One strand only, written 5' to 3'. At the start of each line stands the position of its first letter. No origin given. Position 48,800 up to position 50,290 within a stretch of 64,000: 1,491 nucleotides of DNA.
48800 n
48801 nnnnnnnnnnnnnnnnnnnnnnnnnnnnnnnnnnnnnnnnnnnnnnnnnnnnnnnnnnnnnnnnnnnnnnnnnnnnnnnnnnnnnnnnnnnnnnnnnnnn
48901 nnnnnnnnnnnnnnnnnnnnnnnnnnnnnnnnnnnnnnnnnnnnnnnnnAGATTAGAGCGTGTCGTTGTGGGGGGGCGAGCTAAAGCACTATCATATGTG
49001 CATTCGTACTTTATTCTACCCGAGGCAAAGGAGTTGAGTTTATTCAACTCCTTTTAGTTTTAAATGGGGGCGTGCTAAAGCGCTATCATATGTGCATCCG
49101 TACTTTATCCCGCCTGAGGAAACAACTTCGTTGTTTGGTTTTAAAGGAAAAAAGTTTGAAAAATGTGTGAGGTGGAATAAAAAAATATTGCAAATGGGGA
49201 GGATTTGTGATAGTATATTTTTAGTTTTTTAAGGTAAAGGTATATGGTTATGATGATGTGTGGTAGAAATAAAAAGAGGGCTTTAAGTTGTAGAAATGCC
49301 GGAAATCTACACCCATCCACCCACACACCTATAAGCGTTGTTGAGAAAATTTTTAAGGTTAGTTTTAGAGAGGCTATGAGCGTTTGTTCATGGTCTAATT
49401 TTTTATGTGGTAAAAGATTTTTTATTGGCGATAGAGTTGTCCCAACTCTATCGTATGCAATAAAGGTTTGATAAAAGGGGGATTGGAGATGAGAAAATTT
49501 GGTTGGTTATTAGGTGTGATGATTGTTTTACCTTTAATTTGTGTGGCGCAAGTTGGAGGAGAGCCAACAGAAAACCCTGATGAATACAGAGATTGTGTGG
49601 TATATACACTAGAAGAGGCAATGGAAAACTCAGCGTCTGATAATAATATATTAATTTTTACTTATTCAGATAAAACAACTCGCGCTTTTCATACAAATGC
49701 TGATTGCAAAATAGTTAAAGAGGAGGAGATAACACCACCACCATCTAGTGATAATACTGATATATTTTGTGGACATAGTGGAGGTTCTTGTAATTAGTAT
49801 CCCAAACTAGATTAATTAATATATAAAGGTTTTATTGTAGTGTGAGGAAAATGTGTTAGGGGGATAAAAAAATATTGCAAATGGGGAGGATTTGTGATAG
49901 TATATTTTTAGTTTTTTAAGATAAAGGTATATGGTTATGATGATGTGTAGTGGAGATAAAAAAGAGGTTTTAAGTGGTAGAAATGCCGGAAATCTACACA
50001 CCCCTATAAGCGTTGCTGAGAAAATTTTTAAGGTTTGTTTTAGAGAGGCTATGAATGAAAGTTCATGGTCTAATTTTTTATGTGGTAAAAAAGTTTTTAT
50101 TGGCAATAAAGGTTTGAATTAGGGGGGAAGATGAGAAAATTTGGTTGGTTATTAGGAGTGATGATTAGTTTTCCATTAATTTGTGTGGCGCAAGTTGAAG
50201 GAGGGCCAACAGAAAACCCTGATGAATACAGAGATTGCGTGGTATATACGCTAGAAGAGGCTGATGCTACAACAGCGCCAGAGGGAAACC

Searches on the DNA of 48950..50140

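Call 51: search_rna_families(source=window, start=48950, end=50140, threshold=evalue, max_evalue=10)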
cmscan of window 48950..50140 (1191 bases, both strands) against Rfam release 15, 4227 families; matches with E-value up to 10: 1.
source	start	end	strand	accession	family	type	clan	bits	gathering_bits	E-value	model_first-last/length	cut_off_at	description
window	49335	49407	+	RF04319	BTncRNA_FopS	Gene; sRNA;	-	21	56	1.8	1-71/71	no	Bacteroidetes FopS (family of paralogous sRNAs)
